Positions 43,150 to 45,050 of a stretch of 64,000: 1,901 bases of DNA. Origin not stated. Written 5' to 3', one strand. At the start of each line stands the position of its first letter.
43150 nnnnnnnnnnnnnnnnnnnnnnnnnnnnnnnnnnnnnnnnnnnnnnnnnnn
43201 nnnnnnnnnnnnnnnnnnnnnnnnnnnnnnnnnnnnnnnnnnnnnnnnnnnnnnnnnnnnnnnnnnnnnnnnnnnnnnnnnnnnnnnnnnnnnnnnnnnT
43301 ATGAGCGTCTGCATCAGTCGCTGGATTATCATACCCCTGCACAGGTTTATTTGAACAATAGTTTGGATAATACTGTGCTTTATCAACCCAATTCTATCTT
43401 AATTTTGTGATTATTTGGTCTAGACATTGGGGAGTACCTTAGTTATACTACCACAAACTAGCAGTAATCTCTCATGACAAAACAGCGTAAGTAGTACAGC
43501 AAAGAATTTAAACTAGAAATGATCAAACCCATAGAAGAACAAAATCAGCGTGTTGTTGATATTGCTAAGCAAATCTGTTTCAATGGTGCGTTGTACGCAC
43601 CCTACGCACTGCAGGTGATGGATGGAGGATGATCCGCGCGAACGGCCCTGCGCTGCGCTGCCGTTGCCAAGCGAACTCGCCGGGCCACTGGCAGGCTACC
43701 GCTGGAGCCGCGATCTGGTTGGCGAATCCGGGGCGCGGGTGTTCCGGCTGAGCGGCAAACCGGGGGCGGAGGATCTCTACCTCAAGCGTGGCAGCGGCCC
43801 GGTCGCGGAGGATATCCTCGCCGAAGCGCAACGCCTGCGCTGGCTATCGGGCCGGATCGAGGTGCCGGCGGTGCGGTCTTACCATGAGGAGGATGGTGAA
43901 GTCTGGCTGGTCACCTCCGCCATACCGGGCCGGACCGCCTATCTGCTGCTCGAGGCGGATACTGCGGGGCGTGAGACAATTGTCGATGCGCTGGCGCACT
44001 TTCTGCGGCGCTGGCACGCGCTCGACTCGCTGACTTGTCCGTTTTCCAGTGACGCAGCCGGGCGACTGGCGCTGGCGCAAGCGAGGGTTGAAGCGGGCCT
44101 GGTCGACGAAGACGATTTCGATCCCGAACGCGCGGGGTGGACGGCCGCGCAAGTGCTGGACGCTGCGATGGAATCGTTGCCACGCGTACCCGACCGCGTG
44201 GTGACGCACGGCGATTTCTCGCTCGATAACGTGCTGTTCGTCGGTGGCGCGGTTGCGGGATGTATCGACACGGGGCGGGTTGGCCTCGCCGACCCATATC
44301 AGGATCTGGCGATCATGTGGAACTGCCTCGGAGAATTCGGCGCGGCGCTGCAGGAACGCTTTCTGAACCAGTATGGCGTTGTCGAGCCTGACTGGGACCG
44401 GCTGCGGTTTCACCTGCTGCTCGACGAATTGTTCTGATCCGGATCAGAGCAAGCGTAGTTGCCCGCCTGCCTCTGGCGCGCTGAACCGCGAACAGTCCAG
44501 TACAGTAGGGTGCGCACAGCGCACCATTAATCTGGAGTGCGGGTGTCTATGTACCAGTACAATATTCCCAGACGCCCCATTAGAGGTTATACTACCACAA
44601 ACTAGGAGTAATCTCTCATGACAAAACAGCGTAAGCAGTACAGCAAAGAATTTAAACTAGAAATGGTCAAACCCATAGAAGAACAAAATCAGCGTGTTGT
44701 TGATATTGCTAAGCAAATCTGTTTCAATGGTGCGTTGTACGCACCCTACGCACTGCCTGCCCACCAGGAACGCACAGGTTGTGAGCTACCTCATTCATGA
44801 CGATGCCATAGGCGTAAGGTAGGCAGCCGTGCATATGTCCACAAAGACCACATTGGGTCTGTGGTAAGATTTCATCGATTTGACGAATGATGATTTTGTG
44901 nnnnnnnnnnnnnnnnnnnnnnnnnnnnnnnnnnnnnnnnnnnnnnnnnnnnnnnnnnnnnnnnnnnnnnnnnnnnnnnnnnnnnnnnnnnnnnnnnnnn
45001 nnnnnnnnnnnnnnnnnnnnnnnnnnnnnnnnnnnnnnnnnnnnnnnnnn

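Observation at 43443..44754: High-GC aph(3') segment bracketed by 171-bp direct repeats of an IS3-like 5' end, which likely supplies the promoter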

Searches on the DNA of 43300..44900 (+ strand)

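Call 5: search_dna_similar(query=window:43400-44800:+, collection=plasmids, mode=near)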
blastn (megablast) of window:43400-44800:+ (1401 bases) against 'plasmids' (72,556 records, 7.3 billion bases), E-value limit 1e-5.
Records with a match: 14; places in all: 18; records where one place covers at least 80% of the query: 0.
Best place of each record, by identity: >=99% 4; 95-99% 8; 90-95% 2.
By first word of the organism name: Moraxella 12; Psychrobacter 2.
By predicted mobility (MOB-suite, as given by PLSDB): non-mobilizable 10; mobilizable 4.
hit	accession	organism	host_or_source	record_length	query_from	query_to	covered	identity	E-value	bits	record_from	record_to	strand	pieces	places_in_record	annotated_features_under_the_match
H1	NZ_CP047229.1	Moraxella osloensis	whole organism,activated sludge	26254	1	48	3%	95.8%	7e-11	77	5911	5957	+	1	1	IS3 family transposase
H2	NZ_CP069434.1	Moraxella osloensis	-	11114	1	44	3%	100.0%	2e-12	82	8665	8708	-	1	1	IS3 family transposase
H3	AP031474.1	Moraxella osloensis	Homo sapiens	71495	1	44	3%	100.0%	2e-12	82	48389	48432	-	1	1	hypothetical protein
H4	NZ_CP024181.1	Moraxella osloensis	Homo sapiens,single cell,skin swab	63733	1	42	3%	100.0%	2e-11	79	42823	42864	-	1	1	IS3 family transposase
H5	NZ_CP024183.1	Moraxella osloensis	Homo sapiens,single cell,skin swab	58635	1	42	3%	100.0%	2e-11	79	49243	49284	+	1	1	none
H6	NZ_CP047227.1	Moraxella osloensis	whole organism,activated sludge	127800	1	43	3%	97.7%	3e-10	75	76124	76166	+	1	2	IS3 family transposase | hypothetical protein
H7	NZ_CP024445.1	Moraxella osloensis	Homo sapiens,single cell,skin swab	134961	1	43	3%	95.3%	1e-8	69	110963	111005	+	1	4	hypothetical protein | IS3 family transposase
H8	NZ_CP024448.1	Moraxella osloensis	Homo sapiens,single cell,skin swab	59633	1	42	3%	97.6%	1e-9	73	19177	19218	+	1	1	none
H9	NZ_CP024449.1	Moraxella osloensis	Homo sapiens,single cell,skin swab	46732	1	42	3%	97.6%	1e-9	73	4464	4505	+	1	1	none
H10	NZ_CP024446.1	Moraxella osloensis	Homo sapiens,single cell,skin swab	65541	1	42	3%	95.2%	4e-8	68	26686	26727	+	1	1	IS3 family transposase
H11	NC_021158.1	Psychrobacter maritimus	permafrost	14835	1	42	3%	95.2%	4e-8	68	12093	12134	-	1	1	IS3-like element ISPpy1 family transposase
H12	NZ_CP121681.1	Psychrobacter sp. SIT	sheep,whole organism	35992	1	42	3%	95.2%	4e-8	68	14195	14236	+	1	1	IS3-like element ISPpy1 family transposase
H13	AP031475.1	Moraxella osloensis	-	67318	1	42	3%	92.9%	2e-6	62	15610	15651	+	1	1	hypothetical protein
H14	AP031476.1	Moraxella osloensis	Homo sapiens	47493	1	42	3%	92.9%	2e-6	62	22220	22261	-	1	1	hypothetical protein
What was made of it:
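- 42169..43441 (+): ISPpy1-like IS3-family insertion sequence (orfA 42248-42538, orfB 42640-43410). It cuts the upstream element copy and has no target duplication (AAA on the left, GTT on the right). Its end matches M. osloensis and Psychrobacter plasmid features annotated as IS3 / ISPpy1 family (call 5).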

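Call 9: search_dna_similar(query=window:44560-44760:+, collection=plasmids, mode=distant, max_evalue=0.001)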
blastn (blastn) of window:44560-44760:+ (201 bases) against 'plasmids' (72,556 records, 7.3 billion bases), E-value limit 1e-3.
Records with a match: 6; places in all: 8; records where one place covers at least 80% of the query: 0.
Best place of each record, by identity: 60-80% 6.
By first word of the organism name: Moraxella 6.
By predicted mobility (MOB-suite, as given by PLSDB): mobilizable 4; non-mobilizable 2.
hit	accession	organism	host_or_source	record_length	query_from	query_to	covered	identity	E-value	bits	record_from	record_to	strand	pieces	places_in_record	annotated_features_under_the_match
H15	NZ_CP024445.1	Moraxella osloensis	Homo sapiens,single cell,skin swab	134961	11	127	58%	75.4%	1e-10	73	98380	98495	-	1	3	transposase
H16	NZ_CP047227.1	Moraxella osloensis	whole organism,activated sludge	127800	20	127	54%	73.4%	6e-7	61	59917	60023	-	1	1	transposase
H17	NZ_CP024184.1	Moraxella osloensis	Homo sapiens,single cell,skin swab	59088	20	127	54%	73.0%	3e-5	55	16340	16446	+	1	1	none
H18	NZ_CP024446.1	Moraxella osloensis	Homo sapiens,single cell,skin swab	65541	20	127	54%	73.0%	3e-5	55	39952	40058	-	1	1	none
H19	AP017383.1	Moraxella osloensis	-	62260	20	127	54%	73.0%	3e-5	55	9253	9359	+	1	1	none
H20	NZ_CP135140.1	Moraxella sp. DOX410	sediment soil,sediment soil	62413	20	127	54%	73.0%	3e-5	55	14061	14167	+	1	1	none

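Call 16: get_annotated_region(hit=H15, flank=2500)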
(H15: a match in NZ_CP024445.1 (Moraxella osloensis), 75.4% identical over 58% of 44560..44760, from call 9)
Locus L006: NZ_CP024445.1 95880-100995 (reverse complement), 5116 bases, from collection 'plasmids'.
description: Moraxella osloensis strain NP7 plasmid pNP7-2, complete sequence
organism: Moraxella osloensis (NCBI taxid 34062)
taxonomy: Bacteria; Pseudomonadota; Gammaproteobacteria; Moraxellales; Moraxellaceae; Moraxella; Moraxella osloensis
host: -; source: Homo sapiens,single cell,skin swab; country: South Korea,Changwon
typing (MOB-suite, as given by PLSDB): mobilizable; replicon rep_cluster_263; relaxase MOBP
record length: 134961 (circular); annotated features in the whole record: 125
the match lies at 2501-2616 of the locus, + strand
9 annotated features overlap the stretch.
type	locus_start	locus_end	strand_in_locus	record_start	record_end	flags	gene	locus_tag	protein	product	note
CDS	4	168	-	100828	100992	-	-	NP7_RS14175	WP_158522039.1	hypothetical protein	-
CDS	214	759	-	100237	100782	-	-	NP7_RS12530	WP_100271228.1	TetR/AcrR family transcriptional regulator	GO:0006355 - regulation of DNA-templated transcription [Evidence IEA]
CDS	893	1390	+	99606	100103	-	-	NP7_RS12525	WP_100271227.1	OsmC family protein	-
CDS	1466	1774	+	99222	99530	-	-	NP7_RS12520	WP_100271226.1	DUF1272 domain-containing protein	-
CDS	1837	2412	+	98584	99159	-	-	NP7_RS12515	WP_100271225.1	DJ-1/PfpI family protein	-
CDS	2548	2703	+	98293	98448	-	-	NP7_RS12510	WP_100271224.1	transposase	GO:0006313 - DNA transposition [Evidence IEA]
CDS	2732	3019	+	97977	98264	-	-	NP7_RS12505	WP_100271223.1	DUF2235 domain-containing protein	-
CDS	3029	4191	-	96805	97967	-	-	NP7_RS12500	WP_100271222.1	IS3 family transposase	-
CDS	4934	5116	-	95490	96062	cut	-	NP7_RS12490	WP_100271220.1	TetR/AcrR family transcriptional regulator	GO:0006355 - regulation of DNA-templated transcription [Evidence IEA]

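Call 76: search_rna_families(source=window, start=43300, end=44900, threshold=evalue, max_evalue=1)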
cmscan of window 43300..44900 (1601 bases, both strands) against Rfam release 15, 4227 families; matches with E-value up to 1: 0.
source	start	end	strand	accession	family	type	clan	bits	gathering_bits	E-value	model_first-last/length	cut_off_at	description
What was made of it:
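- Tried and rejected: No family matched across 43300-44900 (call 76).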
